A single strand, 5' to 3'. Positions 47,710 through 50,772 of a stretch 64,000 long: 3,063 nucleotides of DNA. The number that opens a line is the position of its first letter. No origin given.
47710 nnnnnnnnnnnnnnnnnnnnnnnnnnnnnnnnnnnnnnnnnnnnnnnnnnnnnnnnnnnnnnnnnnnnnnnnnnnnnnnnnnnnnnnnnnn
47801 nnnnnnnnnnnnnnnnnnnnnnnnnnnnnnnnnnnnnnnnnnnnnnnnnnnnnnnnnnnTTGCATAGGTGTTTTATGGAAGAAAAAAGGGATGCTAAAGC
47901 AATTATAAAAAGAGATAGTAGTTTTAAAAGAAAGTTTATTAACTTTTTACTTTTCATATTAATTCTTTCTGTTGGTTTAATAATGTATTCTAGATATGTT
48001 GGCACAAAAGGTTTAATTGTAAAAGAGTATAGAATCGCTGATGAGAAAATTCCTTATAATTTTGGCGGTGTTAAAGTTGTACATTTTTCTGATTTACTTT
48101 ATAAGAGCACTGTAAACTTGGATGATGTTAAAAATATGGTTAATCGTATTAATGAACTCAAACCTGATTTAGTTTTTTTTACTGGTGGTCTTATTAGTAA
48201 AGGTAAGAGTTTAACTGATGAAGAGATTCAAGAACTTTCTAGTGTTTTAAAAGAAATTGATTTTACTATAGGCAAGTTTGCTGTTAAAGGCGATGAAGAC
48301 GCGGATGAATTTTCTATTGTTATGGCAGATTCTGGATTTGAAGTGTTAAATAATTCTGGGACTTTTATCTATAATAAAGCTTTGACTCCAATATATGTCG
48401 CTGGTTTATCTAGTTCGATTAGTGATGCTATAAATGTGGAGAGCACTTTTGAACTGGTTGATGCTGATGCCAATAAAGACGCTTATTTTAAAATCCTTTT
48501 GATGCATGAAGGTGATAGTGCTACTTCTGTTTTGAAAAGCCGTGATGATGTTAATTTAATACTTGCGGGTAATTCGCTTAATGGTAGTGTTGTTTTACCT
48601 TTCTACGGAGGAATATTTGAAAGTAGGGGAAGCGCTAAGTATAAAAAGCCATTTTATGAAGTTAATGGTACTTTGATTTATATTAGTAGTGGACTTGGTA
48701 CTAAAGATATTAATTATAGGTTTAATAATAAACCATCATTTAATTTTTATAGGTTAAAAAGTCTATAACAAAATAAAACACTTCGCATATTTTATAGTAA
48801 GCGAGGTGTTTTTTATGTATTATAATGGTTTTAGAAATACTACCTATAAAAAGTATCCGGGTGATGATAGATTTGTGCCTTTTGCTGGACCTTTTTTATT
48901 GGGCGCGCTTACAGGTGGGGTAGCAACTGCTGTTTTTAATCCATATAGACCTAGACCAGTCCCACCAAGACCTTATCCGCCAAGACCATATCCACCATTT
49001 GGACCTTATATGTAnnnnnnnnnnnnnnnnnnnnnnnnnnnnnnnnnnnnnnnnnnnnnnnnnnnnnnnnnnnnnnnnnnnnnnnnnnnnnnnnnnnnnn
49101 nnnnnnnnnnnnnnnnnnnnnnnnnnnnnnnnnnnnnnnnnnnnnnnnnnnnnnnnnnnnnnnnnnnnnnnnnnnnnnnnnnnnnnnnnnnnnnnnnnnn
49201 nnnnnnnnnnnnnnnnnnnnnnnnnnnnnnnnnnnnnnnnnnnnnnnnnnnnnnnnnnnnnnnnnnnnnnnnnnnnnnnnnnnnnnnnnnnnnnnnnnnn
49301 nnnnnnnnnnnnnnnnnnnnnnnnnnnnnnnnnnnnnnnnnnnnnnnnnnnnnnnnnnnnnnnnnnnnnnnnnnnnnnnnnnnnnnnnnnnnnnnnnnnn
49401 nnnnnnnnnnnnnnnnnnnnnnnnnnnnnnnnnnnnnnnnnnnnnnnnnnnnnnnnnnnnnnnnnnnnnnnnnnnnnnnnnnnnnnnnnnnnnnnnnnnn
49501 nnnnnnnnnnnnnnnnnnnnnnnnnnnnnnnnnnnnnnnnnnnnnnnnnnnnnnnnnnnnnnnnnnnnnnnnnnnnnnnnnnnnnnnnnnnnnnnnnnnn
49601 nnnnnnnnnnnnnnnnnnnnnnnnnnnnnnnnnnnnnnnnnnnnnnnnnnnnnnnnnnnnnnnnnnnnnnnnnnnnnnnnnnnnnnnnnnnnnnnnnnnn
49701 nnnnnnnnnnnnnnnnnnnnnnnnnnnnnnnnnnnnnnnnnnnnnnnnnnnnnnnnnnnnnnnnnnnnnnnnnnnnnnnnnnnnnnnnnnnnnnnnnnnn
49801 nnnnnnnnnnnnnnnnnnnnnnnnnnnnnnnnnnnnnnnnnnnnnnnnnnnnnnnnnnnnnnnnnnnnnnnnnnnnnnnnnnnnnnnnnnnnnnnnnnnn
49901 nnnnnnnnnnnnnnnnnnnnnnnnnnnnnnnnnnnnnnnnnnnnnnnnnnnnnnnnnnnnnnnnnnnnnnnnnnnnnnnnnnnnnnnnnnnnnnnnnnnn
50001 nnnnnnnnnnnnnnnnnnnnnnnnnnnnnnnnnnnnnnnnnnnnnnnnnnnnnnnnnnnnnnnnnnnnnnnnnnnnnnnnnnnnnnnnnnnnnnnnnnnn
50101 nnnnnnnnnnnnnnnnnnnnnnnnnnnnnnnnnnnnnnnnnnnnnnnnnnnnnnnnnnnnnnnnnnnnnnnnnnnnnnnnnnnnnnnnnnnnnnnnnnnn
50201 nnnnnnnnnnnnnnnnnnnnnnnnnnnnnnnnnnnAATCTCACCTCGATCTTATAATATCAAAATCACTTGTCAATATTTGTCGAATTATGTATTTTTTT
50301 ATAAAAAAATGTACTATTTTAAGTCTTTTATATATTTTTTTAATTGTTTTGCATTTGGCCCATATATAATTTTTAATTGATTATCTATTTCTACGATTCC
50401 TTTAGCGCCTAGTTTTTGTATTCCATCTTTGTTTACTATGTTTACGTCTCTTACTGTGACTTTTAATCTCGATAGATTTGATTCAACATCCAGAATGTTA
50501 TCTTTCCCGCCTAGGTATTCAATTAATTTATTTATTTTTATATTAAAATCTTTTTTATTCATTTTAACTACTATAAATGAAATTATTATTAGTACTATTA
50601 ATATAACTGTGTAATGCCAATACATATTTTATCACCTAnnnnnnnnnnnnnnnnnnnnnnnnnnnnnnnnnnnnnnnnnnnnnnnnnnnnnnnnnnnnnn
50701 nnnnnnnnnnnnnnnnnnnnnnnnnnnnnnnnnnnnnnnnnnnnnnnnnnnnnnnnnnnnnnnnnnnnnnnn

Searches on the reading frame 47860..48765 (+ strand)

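Call 39: search_protein_families(library=pfam, proteins=[window:47860-48765:+], max_evalue=0.00001)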
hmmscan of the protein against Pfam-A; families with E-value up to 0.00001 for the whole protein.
window:47860-48765:+ (302 aa): 0 families

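Call 92: search_protein_families(library=pfam, proteins=[window:47860-48765:+], max_evalue=0.1)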
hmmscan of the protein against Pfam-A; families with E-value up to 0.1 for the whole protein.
window:47860-48765:+ (302 aa): 1 family
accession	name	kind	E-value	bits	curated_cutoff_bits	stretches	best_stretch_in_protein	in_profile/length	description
PF00149.33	Metallophos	-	0.00012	23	21.5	1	72-218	2-116/191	Calcineurin-like phosphoesterase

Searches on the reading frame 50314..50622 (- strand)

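Call 39: search_protein_families(library=pfam, proteins=[window:50314-50622:-], max_evalue=0.00001)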
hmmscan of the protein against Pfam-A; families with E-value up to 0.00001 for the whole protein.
window:50314-50622:- (102 aa): 1 family
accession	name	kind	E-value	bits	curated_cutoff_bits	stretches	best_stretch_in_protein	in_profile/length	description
PF00367.25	PTS_EIIB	-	1.1e-08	34.8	27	1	32-64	2-34/34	phosphotransferase system, EIIB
